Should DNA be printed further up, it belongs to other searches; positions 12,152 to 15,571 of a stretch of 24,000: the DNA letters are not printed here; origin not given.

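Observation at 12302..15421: Orphan family-5 solute-binding domain fused through one TM helix to a ~300-aa cytoplasmic TPR-like domain: candidate new type of transmembrane receptor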

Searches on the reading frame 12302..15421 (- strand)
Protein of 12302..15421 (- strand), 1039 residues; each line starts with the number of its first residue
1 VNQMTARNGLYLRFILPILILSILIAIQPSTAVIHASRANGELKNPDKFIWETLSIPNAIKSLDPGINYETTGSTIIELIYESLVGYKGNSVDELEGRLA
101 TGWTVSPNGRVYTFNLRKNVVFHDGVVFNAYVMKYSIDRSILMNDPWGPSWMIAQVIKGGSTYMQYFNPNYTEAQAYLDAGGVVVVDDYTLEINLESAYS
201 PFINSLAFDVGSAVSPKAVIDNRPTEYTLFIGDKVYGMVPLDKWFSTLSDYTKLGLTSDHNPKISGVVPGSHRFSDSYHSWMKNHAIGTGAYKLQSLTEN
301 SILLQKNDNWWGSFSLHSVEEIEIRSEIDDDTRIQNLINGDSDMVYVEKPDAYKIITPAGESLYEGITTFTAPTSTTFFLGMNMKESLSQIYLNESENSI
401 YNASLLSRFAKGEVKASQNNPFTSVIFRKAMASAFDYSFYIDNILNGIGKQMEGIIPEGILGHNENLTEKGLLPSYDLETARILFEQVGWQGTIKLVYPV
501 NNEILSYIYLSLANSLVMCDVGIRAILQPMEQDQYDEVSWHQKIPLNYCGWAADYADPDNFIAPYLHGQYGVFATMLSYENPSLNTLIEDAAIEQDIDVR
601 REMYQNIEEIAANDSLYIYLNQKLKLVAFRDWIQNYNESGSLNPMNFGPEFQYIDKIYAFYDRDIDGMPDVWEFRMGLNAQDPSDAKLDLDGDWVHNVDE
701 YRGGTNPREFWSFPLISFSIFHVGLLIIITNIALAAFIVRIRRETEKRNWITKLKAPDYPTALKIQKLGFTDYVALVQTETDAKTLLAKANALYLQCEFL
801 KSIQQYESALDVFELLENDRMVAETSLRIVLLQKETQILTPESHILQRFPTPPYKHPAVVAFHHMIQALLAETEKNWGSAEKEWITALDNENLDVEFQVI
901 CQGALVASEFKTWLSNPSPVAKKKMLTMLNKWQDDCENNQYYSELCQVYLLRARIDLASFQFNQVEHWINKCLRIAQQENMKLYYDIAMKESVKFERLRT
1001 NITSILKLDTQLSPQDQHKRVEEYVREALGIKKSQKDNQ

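Call 5: search_protein_families(library=pfam, proteins=[window:12302-15421:-], max_evalue=1)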
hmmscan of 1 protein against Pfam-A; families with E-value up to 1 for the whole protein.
window:12302-15421:- (1039 aa): 3 families
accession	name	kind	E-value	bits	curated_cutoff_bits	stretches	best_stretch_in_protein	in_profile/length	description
PF00496.27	SBP_bac_5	-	1.4e-58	199.3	32.4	1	94-569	1-364/368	Bacterial extracellular solute-binding proteins, family 5 Middle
PF08424.15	NRDE-2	-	0.045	13.3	34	1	927-980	89-142/323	NRDE-2, necessary for RNA interference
PF13424.12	TPR_12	-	0.24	12.1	30.1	1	783-823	3-45/77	Tetratricopeptide repeat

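Call 6: search_protein_families(library=ncbifam, proteins=[window:12302-15421:-], max_evalue=1)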
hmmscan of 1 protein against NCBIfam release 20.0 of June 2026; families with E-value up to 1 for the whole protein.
window:12302-15421:- (1039 aa): 13 families
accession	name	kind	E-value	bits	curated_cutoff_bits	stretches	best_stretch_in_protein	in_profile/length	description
TIGR02294.1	nickel_nikA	equivalog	1.8e-28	99.3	393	3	53-142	9-94/501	nickel ABC transporter substrate-binding protein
NF045467.1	Opp4A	equivalog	1.4e-20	73.1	650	3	282-491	203-381/556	oligopeptide ABC transporter substrate-binding protein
NF047575.1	opine_bind_CntA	exception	2.9e-20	72.3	800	1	77-139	62-121/535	staphylopine-dependent metal ABC transporter substrate-binding lipoprotein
NF011942.0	PRK15413.1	equivalog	6.7e-19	67.9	594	4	58-140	36-116/512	glutathione ABC transporter substrate-binding protein GsiB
NF043070.1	DppA_dipep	equivalog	2.2e-17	62.8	1005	2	77-216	57-188/535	dipeptide ABC transporter periplasmic-binding protein DppA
NF011689.0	PRK15109.1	equivalog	4.8e-17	61.8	560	2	418-634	305-521/547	ABC transporter substrate-binding protein SapA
NF045468.1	Opp5A_nikA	equivalog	5.9e-17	61.3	600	2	280-369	152-240/488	nickel ABC transporter substrate-binding protein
NF011684.0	PRK15104.1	equivalog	1.6e-12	46.9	947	2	419-637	307-525/543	oligopeptide ABC transporter substrate-binding protein OppA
NF043077.1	MMSYN1_0169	equivalog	3.1e-09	35.9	650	2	527-610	694-781/896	oligopeptide ABC transporter substrate-binding protein OppA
NF007287.0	PRK09755.1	equivalog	3.9e-06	26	1098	1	37-244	23-217/535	ABC transporter substrate-binding protein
NF047639.1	throspo3_MtsD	equivalog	5.5e-05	21.5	800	1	653-708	473-528/651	cell-cell cohesion protein MtsD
NF042425.1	Amuc_1099_fam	equivalog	0.001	18.7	50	1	667-715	107-155/321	Amuc_1099 family pilus-like system protein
TIGR04028.1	SBP_KPN_01854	hypoth_equivalog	0.028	13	468.5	1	79-135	29-85/509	TIGR04028 family ABC transporter substrate-binding protein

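Call 12: find_related_loci(query=window:12302-15421:-, collection=genome_contigs, flank=10000)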
Query window:12302-15421:- (1039 aa) in genome_contigs; peptide patterns used: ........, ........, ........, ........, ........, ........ (x = any residue, [..] = any of these).
18 stretches matched a pattern; 4 encode a relative of the query (tblastn E <= 1e-3); 3 distinct loci.
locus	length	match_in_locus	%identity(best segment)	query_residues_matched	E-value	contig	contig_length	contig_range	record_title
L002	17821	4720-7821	85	6-1039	0e+0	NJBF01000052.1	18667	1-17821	MAG: Candidatus Heimdallarchaeota archaeon B3_Heim 2280, whole genome shotgun sequence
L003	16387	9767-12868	85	6-1039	0e+0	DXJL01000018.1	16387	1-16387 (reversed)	MAG TPA_asm: Candidatus Heimdallarchaeota archaeon isolate MAG_8 k141_453579, whole genome shotgun sequence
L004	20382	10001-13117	76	1-1039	0e+0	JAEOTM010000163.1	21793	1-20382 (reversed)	MAG: Candidatus Hodarchaeota archaeon isolate YT2_004 k127_50187380, whole genome shotgun sequence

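Call 18: search_protein_families(library=pfam, proteins=[L004:7832-8374:+, L004:8408-9706:+, L004:13208-13831:-, L004:14016-14912:-, L004:14934-15680:-, L004:6731-7657:-, L002:3493-4392:-, L002:8073-9878:-, L002:9891-11672:-, L003:13054-13575:+], max_evalue=0.001)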
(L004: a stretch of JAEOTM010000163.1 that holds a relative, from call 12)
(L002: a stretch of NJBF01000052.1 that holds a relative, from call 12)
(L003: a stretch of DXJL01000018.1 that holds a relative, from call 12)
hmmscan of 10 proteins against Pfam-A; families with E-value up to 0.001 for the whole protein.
L004:7832-8374:+ (180 aa): 0 families

L004:8408-9706:+ (432 aa): 9 families
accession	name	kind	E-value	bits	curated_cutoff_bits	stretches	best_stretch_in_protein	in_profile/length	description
PF24981.1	Beta-prop_ATRN-LZTR1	-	5.8e-57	193.6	50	4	132-306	41-221/289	Attractin/LZTR1 beta-propeller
PF24681.1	Kelch_KLHDC2_KLHL20_DRC7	-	6.9e-43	146.9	50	2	69-240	47-210/221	KLHDC2/KLHL20/DRC7 Kelch-repeats domain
PF13418.12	Kelch_4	-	1.6e-23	82.8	21.6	3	142-178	14-48/49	Galactose oxidase, central domain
PF13415.12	Kelch_3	-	2.1e-19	69.6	22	1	194-242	3-48/48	Galactose oxidase, central domain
PF01344.31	Kelch_1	-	2.8e-16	59.1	20.1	2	136-172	7-42/46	Kelch motif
PF13964.12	Kelch_6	-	6.5e-14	51.8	25.3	2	139-175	10-46/50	Kelch motif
PF24996.1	NANM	-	9.5e-11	41.6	45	0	297-360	64-126/350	N-acetylneuraminate epimerase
PF07646.21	Kelch_2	-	2.4e-10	40.3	21.3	0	192-228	11-47/48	Kelch motif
PF13854.13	Kelch_HCF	-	1.5e-08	34.8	113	1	128-361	15-260/345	Host cell factor, Kelch-repeats domain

L004:13208-13831:- (207 aa): 6 families
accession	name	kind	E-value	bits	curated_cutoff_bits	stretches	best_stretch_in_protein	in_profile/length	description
PF08241.18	Methyltransf_11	-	1.4e-17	64.5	21.2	1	27-127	1-95/95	Methyltransferase domain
PF13649.12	Methyltransf_25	-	4.4e-16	59.8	27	1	26-123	1-97/97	Methyltransferase domain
PF13847.12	Methyltransf_31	-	2.4e-14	53.7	27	1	23-129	4-111/145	Methyltransferase domain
PF13489.12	Methyltransf_23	-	3e-10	40.5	27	1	14-129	14-118/164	Methyltransferase domain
PF08242.18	Methyltransf_12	-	1.9e-08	35.4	30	1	27-124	1-97/98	Methyltransferase domain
PF03848.20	TehB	-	0.00081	19.3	20.4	0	25-118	33-123/193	Tellurite resistance protein TehB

L004:14016-14912:- (298 aa): 1 family
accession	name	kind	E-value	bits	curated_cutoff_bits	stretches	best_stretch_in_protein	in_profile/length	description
PF01553.26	Acyltransferase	-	5.1e-13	49.4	23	1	42-178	3-131/132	Acyltransferase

L004:14934-15680:- (248 aa): 1 family
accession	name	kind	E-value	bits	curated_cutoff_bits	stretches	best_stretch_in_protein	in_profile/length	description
PF00440.29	TetR_N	-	5.5e-13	48.9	24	1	24-67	1-44/47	Bacterial regulatory proteins, tetR family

L004:6731-7657:- (308 aa): 2 families
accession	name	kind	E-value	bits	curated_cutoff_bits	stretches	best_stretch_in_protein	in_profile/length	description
PF05048.19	NosD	-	2.3e-18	66.9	23.6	1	83-254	38-210/212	Periplasmic copper-binding protein (NosD)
PF13229.12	Beta_helix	-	2.8e-16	60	25.9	1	78-221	18-158/158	Right handed beta helix region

L002:3493-4392:- (299 aa): 1 family
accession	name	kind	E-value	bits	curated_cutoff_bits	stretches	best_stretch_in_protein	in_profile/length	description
PF01553.26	Acyltransferase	-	2.7e-12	47.1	23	1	45-179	5-131/132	Acyltransferase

L002:8073-9878:- (601 aa): 3 families
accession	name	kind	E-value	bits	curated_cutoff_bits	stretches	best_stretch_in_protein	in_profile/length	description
PF00664.28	ABC_membrane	-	4.2e-34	118.9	28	1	37-306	2-273/274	ABC transporter transmembrane region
PF00005.33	ABC_tran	-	2.8e-33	115.9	25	1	370-518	2-137/137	ABC transporter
PF02463.25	SMC_N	-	0.00028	20.8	40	0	383-560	28-211/220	RecF/RecN/SMC N terminal domain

L002:9891-11672:- (593 aa): 5 families
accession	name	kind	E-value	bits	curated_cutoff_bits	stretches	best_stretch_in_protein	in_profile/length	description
PF00005.33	ABC_tran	-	1.9e-33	116.4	25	1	363-510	1-135/137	ABC transporter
PF00664.28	ABC_membrane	-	2.2e-33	116.5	28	1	36-295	10-273/274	ABC transporter transmembrane region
PF02463.25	SMC_N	-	0.00013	22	40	0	483-555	136-212/220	RecF/RecN/SMC N terminal domain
PF20720.3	nSTAND3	-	0.00015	21.9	27.2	0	369-401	13-45/155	Novel STAND NTPase 3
PF13401.12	AAA_22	-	0.00064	20.5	27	0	376-422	8-53/130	AAA domain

L003:13054-13575:+ (173 aa): 6 families
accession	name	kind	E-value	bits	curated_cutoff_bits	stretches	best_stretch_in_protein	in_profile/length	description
PF00583.31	Acetyltransf_1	-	1.7e-18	67.4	20.7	1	53-147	23-116/116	Acetyltransferase (GNAT) family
PF13508.13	Acetyltransf_7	-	1.1e-12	48.6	27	1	68-148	5-83/84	Acetyltransferase (GNAT) domain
PF13673.13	Acetyltransf_10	-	8.4e-11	42.4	23.6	1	68-150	33-110/128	Acetyltransferase (GNAT) domain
PF08445.16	FR47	-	8e-07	29.4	22.1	1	86-152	17-82/86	FR47-like protein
PF13302.13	Acetyltransf_3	-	6e-05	24.2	25.4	1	33-147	25-137/138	Acetyltransferase (GNAT) domain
PF17013.11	Acetyltransf_15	-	0.00021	21.2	35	1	83-148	65-137/210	Putative acetyl-transferase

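Call 25: search_protein_families(library=pfam, alignment_id=A1, max_evalue=0.001)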
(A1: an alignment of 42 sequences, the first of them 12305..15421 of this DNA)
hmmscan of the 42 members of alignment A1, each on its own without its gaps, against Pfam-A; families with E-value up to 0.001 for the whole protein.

A. member 1, window:12305-15421:- (1039 aa): 1 family
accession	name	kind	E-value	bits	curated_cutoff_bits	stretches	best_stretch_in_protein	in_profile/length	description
PF00496.27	SBP_bac_5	-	1.4e-58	199.3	32.4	1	94-569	1-364/368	Bacterial extracellular solute-binding proteins, family 5 Middle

B. families by the number of members that match (of 42 scanned): 93 families (the first 25 are shown)
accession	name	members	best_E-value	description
PF25173.1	Beta-prop_WDR3_1st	36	1.8e-166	WDR3 first beta-propeller domain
PF25174.1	Beta-prop_THOC3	36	3e-163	THOC3 beta-propeller domain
PF00400.38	WD40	36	1.4e-149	WD domain, G-beta repeat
PF24814.1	WD40_Prp19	36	2.7e-128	Prp19 WD40 domain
PF24807.1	WD40_CDC20-Fz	36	5.9e-127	CDC20/Fizzy WD40 domain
PF25175.1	Beta-prop_WDR5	36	3.2e-112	WDR5 beta-propeller domain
PF24817.1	WD40_WDHD1_1st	36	1.1e-106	WDHD1 first WD40 domain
PF23414.1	Beta-prop_EML_2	36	1.3e-102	Echinoderm microtubule-associated protein second beta-propeller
PF24796.1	WDR55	36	7.3e-98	WDR55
PF25391.1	WD40_Gbeta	36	5.8e-87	G protein beta WD-40 repeat protein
PF25172.1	Beta-prop_WDR3_2nd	36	2.2e-86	WDR3 second beta-propeller domain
PF24105.1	Beta-prop_CAF1B_HIR1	36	3e-78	CAF1B/HIR1 beta-propeller domain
PF24805.1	EIF3I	36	1.8e-73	EIF3I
PF25168.1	Beta-prop_WDR36-Utp21_2nd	36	3.1e-73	WDR36/Utp21 second beta-propeller domain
PF23393.2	Beta-prop_WDR90_POC16_2nd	36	3.9e-67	WDR90/POC16, second beta-propeller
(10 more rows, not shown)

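Call 76: predict_structure(alignment_id=A5)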
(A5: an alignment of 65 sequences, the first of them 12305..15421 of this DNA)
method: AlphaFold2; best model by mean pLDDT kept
length: 1039 residues; sequences in the alignment: 65
mean_pLDDT: 87.2   pTM: 0.64
mean pLDDT of the five models: 87.2, 86.8, 86.8, 86.0, 84.9
residues with pLDDT >= 90: 746; 70-90: 154; 50-70: 49; < 50: 90
segments of 3 or more residues with pLDDT < 50: 1-10, 27-40, 661-669, 671-677, 679-683, 689-724, 1034-1039
pLDDT, mean of each block of 10 residues (from residue 1): 41 58 50 31 82 94 93 94 96 95 96 97 98 98 94 96 94 97 98 97 94 96 92 94 95 96 94 92 96 97 97 93 96 95 93 85 86 95 97 97 97 95 98 96 91 94 94 95 98 97 93 95 97 94 96 95 96 96 96 96 98 97 95 90 93 81 42 49 49 38 33 34 54 66 74 85 88 90 95 95 96 94 97 93 93 90 97 87 95 93 93 83 92 96 96 91 92 96 96 89 76 76 76 44
secondary structure, 60 per line:
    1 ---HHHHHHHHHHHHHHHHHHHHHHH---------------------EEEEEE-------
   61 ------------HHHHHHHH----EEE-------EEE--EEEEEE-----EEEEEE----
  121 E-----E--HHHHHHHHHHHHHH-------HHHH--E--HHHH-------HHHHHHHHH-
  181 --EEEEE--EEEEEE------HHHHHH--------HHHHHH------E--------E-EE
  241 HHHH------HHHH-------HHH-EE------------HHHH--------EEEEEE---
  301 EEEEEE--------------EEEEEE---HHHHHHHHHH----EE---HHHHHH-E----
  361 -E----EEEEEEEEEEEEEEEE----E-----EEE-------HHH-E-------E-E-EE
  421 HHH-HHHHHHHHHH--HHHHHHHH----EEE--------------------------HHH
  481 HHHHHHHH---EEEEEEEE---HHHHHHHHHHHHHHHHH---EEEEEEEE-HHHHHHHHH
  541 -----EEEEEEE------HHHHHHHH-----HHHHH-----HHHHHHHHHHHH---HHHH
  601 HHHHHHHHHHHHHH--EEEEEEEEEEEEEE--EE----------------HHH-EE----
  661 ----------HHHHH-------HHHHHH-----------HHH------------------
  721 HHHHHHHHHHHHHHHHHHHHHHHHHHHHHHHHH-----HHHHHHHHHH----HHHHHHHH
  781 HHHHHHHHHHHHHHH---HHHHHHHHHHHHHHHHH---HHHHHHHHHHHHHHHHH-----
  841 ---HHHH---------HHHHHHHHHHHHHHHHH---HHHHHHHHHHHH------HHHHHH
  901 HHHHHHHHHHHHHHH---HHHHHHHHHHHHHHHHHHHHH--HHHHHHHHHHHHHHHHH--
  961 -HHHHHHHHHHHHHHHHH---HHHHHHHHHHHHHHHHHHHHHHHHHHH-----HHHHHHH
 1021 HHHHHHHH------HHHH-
elements in order (helices of 4 or more, strands of 3 or more residues): H4-26 E48-53 H73-80 E85-87 E95-97 E100-105 E111-116 H130-143 H151-154 H160-163 H171-179 E183-187 E190-195 H202-207 H216-221 H241-244 H251-254 H280-283 E292-297 E301-306 E321-326 H330-339 H349-354 E367-382 E393-395 H425-434 H437-444 E449-451 H478-488 E492-499 H503-519 E523-530 H532-540 E546-552 H559-566 H572-576 H582-593 H597-614 E617-630 H671-675 H683-688 H721-753 H759-768 H773-795 H799-815 H819-835 H844-847 H857-873 H877-888 H895-915 H919-939 H942-958 H962-978 H982-1008 H1014-1028 H1035-1038
